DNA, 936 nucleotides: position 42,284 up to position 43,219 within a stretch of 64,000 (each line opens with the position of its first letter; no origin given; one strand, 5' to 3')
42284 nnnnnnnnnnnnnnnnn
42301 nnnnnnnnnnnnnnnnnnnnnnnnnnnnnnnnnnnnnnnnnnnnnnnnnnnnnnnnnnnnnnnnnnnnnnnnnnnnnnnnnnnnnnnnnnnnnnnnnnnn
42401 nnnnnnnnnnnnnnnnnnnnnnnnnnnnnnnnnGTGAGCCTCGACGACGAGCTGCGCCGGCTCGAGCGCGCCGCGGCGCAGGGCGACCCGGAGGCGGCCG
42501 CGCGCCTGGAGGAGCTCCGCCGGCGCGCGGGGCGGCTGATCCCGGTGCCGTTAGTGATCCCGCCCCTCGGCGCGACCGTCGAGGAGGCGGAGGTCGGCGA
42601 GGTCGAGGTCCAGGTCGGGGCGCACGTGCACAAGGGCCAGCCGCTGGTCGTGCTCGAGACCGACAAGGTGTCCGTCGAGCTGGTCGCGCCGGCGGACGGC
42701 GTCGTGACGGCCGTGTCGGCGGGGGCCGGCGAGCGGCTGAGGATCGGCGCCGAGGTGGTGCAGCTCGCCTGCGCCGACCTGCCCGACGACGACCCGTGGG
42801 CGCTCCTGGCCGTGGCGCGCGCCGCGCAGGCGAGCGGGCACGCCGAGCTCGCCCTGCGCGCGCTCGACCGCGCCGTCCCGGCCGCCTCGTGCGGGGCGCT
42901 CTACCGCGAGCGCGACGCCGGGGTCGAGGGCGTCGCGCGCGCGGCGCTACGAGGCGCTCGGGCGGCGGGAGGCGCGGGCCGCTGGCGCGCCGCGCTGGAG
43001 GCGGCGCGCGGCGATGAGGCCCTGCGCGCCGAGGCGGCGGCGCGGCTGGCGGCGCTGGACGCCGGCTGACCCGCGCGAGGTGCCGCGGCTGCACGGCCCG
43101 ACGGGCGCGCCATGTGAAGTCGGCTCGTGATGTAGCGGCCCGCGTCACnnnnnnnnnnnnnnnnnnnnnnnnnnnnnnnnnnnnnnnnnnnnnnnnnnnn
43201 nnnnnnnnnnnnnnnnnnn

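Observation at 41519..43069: Truncated sirtuin with an upstream SEC-C-like frame, translationally coupled to a lipoyl-domain-like protein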

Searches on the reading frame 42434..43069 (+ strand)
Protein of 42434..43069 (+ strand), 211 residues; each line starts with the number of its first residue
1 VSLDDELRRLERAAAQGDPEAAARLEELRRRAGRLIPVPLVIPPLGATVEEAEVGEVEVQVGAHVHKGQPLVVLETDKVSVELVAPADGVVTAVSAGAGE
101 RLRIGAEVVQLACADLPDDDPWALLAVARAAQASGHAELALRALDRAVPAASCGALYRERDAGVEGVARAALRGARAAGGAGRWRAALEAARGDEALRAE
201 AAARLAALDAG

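Call 4: search_protein_families(library=pfam, proteins=[window:42434-43069:+], max_evalue=1)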
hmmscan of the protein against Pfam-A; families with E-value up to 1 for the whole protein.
window:42434-43069:+ (211 aa): 8 families
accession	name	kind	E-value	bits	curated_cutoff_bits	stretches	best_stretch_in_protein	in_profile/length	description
PF00364.28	Biotin_lipoyl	-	2.1e-15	56.7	22.1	1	41-110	4-72/73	Biotin-requiring enzyme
PF05896.17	NQRA_N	-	7.1e-05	23.4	25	1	56-100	41-84/94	NqrA N-terminal barrel-sandwich hybrid domain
PF16576.10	HlyD_D23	-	0.012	15.4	30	1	80-112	108-140/214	Barrel-sandwich domain of CusB or HlyD membrane-fusion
PF13437.12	HlyD_3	-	0.013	16.6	22.2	1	83-112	2-31/106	HlyD family secretion protein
PF13533.13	Biotin_lipoyl_2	-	0.016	15.4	29.8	1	54-75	11-32/32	Biotin-lipoyl like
PF01597.25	GCV_H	-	0.074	13.4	22.2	1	60-94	40-74/122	Glycine cleavage H-protein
PF13375.12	RnfC_N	-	0.091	13.3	25.6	1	55-95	42-81/101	RnfC Barrel sandwich hybrid domain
PF06898.16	YqfD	-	0.7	9.2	25.2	1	52-93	200-242/379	Putative stage IV sporulation protein YqfD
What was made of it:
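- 42434..43069 (+): Lipoyl-domain protein gene (211 aa; identical to an NCBI MAG protein, KF878_01270). Its start overlaps the sirtuin stop (GTGA). Pfam Biotin_lipoyl E=2.1e-15 (call 4).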

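Call 6: find_encoding_contigs(protein=window:42434-43069:+, flank=10000, max_places=6)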
Protein window:42434-43069:+ (211 aa): no gene with exactly this product is on record in the collection.

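Call 7: find_homologous_proteins(query=window:42434-43069:+)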
Query window:42434-43069:+ (211 aa): 3 proteins with E <= 0.001 among 8000 candidates.
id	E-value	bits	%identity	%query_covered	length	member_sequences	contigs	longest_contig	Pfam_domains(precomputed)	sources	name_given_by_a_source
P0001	1.6e-118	412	100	100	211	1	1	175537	PF00364.29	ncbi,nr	ncbi:MAG: hypothetical protein KF878_01270 [Planctomycetes bacterium]|nr:hypothetical protein [Planc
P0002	2.0e-102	359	89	91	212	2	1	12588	PF00364.29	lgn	-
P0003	1.9e-62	229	66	99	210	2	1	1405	PF00364.29,PF07719.24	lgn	-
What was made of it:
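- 42434..43069 (+): 100% match to P0001 (call 7).
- The sequence comes from a metagenome-assembled genome (call 7).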

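Call 9: find_encoding_contigs(protein=P0002, flank=10000)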
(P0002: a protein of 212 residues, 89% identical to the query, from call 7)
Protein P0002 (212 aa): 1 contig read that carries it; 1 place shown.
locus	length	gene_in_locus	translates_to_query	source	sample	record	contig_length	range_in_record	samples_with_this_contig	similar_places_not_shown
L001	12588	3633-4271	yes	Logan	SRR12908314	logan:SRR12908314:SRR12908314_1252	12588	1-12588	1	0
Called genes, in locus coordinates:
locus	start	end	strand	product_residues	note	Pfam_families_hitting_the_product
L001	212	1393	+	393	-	-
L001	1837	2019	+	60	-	-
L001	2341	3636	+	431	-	PF02146:SIR2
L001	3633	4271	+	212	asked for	PF00364:Biotin_lipoyl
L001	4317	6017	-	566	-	-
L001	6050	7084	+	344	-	-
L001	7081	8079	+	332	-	PF00583:Acetyltransf_1 (weak), PF13673:Acetyltransf_10 (faint), PF21926:FeeM (weak), PF00027:cNMP_binding (weak)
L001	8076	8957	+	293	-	PF04072:LCM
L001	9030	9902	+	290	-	PF02900:LigB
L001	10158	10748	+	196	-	PF02525:Flavodoxin_2 (weak), PF03358:FMN_red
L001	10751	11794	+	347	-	PF08240:ADH_N, PF16912:Glu_dehyd_C, PF00107:ADH_zinc_N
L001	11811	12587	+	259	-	?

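Call 10: find_encoding_contigs(protein=P0003, flank=10000)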
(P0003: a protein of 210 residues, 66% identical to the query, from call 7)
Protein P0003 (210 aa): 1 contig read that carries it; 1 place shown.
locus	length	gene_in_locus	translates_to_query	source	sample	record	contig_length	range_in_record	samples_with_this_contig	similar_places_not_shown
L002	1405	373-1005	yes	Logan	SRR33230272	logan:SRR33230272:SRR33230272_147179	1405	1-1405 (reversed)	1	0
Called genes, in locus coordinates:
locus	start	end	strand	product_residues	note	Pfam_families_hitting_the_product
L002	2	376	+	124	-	?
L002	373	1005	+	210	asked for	PF00364:Biotin_lipoyl, PF07719:TPR_2 (faint)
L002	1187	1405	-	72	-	?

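Call 11: find_encoding_contigs(protein=P0001, flank=10000)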
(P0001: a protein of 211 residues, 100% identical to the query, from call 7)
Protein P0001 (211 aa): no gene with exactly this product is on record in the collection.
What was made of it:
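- Tried and rejected: Neither the window's lipoyl protein nor P0001 is on record (calls 6, 11).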

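Call 26: find_related_loci(query=A2, collection=genome_contigs, flank=10000)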
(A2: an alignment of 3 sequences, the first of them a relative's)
Query A2 (211 aa) in genome_contigs; peptide patterns used: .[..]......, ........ (x = any residue, [..] = any of these).
600 stretches matched a pattern (row limit reached: there are more); 574 encode a relative of the query (tblastn E <= 1e-3); the best 80 are kept; 80 distinct loci.
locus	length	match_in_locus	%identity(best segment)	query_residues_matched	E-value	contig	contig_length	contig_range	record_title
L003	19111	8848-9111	36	34-121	2e-13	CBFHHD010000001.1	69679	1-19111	MAG: Candidatus Pelagibacteraceae bacterium isolate AGTU_264_bin_7_strict genome assembly, contig: AGTU_264_bin_7_strict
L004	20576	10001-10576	41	33-106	1e-12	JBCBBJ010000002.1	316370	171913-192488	MAG: Pseudomonadota bacterium isolate J06581_2 NODE_2_length_316370_cov_10.164771, whole genome shotgun sequence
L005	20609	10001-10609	49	40-111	2e-12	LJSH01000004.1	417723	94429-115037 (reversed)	MAG: Oceanicaulis sp. HLUCCA04 ITZX_scaf_53, whole genome shotgun sequence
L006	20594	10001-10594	49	40-111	3e-12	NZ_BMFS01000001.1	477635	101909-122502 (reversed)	Glycocaulis albus strain CGMCC 1.12766 sequence01, whole genome shotgun sequence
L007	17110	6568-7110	44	33-112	5e-12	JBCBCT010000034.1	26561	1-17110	MAG: Pseudomonadota bacterium isolate J06596_5 NODE_34_length_26561_cov_7.702424, whole genome shotgun sequence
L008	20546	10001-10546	49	40-111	5e-12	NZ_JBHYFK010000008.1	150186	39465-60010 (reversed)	MAG: Glycocaulis sp. isolate CCAP1475_9_bin-013 CCAP1475_9_bin-013_c8, whole genome shotgun sequence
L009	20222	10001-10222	38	35-108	8e-12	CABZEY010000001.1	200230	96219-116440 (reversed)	MAG: uncultured Pelagibacteraceae bacterium isolate AG-895-L23 genome assembly, contig: AG-895-L23_NODE_1, whole genome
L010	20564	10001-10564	47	40-111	2e-11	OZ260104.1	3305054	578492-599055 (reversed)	MAG: Oceanicaulis sp. isolate C9799-m1-bin13 genome assembly, chromosome: 1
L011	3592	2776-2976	49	40-106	2e-11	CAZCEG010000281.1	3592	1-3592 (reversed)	MAG TPA_asm: uncultured Oceanicaulis sp. isolate SRP304446_co1_55 genome assembly, contig: NODE_17674_length_3592_cov_6.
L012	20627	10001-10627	43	30-117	4e-11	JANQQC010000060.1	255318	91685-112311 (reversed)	MAG: Hyphomonadaceae bacterium isolate IP29b_bin.189 k99_2173828, whole genome shotgun sequence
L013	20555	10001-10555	42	30-115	8e-11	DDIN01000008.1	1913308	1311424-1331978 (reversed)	MAG TPA_asm: Hyphomonadaceae bacterium UBA1849 UBA1849_contig_58, whole genome shotgun sequence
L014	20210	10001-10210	46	42-111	6e-11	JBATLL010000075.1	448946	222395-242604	MAG: Rhizobiaceae bacterium isolate MFD10474_ilm_asm_bin6 k127_236300, whole genome shotgun sequence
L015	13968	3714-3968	40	29-115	9e-11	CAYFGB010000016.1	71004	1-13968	MAG TPA_asm: uncultured Hyphomonadaceae bacterium isolate ERP003628_co2_15 genome assembly, contig: NODE_244_length_7100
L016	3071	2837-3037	49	40-106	8e-11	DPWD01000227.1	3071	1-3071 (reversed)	MAG TPA_asm: Hyphomonadaceae bacterium isolate UBA12322 contig_3625, whole genome shotgun sequence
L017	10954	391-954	47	40-114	1e-10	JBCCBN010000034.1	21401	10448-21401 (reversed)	MAG: Pseudomonadota bacterium isolate P01_A01_bin.36 k141_313569_length_21401_cov_10.0000, whole genome shotgun sequence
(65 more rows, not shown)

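Call 29: search_protein_families(library=pfam, proteins=[L001:2341-3636:+, L001:212-1393:+, L001:4317-6017:-], max_evalue=0.1)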
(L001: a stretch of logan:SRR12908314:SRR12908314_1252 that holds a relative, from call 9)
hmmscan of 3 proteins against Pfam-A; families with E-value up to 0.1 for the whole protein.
L001:2341-3636:+ (431 aa): 5 families
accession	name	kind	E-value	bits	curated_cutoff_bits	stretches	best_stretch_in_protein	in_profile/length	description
PF02146.23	SIR2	-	1.2e-27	97.5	24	1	211-376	1-180/180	Sir2 family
PF00205.28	TPP_enzyme_M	-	0.00013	22.1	30.4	1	354-418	70-134/137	Thiamine pyrophosphate enzyme, central domain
PF07719.23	TPR_2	-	0.0011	19.3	27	0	74-106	2-34/34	Tetratricopeptide repeat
PF13414.12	TPR_11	-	0.086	13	26.8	0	87-116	8-37/42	TPR repeat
PF13428.12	TPR_14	-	0.089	14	23.5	0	75-114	3-42/44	Tetratricopeptide repeat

L001:212-1393:+ (393 aa): 0 families

L001:4317-6017:- (566 aa): 0 families

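Call 41: search_protein_families(library=ncbifam, proteins=[L001:2341-3636:+, window:42434-43069:+, L001:212-1393:+], max_evalue=0.01)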
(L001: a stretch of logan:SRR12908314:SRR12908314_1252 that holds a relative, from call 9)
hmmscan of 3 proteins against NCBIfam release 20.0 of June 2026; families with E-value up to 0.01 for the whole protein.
L001:2341-3636:+ (431 aa): 9 families
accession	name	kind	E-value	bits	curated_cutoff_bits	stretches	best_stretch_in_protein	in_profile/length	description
NF001753.0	PRK00481.1-3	subfamily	2.4e-53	180.7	243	1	196-427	6-249/252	NAD-dependent protein deacylase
NF040867.1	prot_deacyl_CobB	equivalog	3.1e-51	173.9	320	1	198-424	5-241/242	NAD-dependent protein deacetylase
NF001752.0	PRK00481.1-1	equivalog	1e-32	113.6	221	1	194-397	5-216/242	NAD-dependent protein deacylase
NF003738.0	PRK05333.1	equivalog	1.3e-28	99.8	305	2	187-316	10-146/295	NAD-dependent protein deacetylase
NF001754.0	PRK00481.1-4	equivalog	1.8e-28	99.3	252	1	195-386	7-205/244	NAD-dependent protein deacylase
NF010736.0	PRK14138.1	equivalog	1.3e-26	93.3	395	1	199-397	7-214/244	NAD-dependent deacetylase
NF001755.0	PRK00481.1-5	equivalog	2.9e-25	88.8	318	1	205-425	42-269/278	Sir2 family NAD+-dependent deacetylase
NF040959.1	MamA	equivalog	1.1e-05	25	200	1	11-120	41-152/204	magnetosome protein MamA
TIGR02917.1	PEP_TPR_lipo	equivalog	0.00011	20.2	312.2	1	7-117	397-509/899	XrtA/PEP-CTERM system TPR-repeat protein PrsT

window:42434-43069:+ (211 aa): 23 families
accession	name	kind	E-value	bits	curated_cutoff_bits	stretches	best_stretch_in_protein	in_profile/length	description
TIGR01348.1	PDHac_trf_long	equivalog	5e-14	51.7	552.1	1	41-153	4-114/587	dihydrolipoyllysine-residue acetyltransferase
NF008814.0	PRK11854.1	equivalog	2.4e-13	49.4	722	1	41-121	109-185/637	pyruvate dehydrogenase complex dihydrolipoyllysine-residue acetyltransferase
NF011457.0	PRK14875.1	equivalog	4.9e-13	48.8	307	1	39-134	5-100/372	acetoin dehydrogenase dihydrolipoyllysine-residue acetyltransferase subunit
NF004309.0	PRK05704.1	equivalog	3e-12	46.6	449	1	41-128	6-93/408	2-oxoglutarate dehydrogenase complex dihydrolipoyllysine-residue succinyltransferase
TIGR01347.1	sucB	equivalog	3.1e-11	43.1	378.65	1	41-115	4-78/404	dihydrolipoyllysine-residue succinyltransferase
NF005117.0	PRK06549.1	equivalog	7.3e-07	29.8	159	1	56-109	74-127/130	acetyl-CoA carboxylase biotin carboxyl carrier protein subunit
TIGR02712.1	urea_carbox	equivalog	2.1e-06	25.8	1303.85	1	53-111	1142-1200/1201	urea carboxylase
NF010643.0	PRK14040.1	subfamily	9.4e-06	24.4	892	1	54-112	537-595/595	oxaloacetate decarboxylase subunit alpha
NF004173.0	PRK05641.1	equivalog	1.1e-05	26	199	1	56-111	97-152/153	putative acetyl-CoA carboxylase biotin carboxyl carrier protein subunit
NF006761.0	PRK09282.1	domain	1.1e-05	24.1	402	1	53-111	531-589/591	pyruvate carboxylase subunit B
TIGR02927.1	SucB_Actino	equivalog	1.2e-05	24.3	423.45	1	36-115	125-204/579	2-oxoglutarate dehydrogenase, E2 component, dihydrolipoamide succinyltransferase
NF004547.1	PRK05889.1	equivalog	2.2e-05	24.6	75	1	52-105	11-64/71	biotin/lipoyl-binding carrier protein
TIGR01235.1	pyruv_carbox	equivalog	4.4e-05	21.1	1114.45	1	53-103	1084-1134/1143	pyruvate carboxylase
NF047903.1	MmDecMmdC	equivalog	5.3e-05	23.6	200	1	55-111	75-131/132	methylmalonyl-CoA decarboxylase subunit gamma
NF008854.0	PRK11892.1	equivalog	9.1e-05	21.3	454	1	37-112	2-78/464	pyruvate dehydrogenase complex E1 component subunit beta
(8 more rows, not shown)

L001:212-1393:+ (393 aa): 0 families
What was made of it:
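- On CobB-type class III deacylase (NCBIfam NF001753 / NF040867): The intact ortholog scores 180.7 against 243, and 173.9 against 320 (call 41).
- Closest known: CobB/SrtN sirtuin lipoamidases. Different: Scores fall below the NCBIfam cut-offs (180.7 against 243; 173.9 against 320; call 41).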
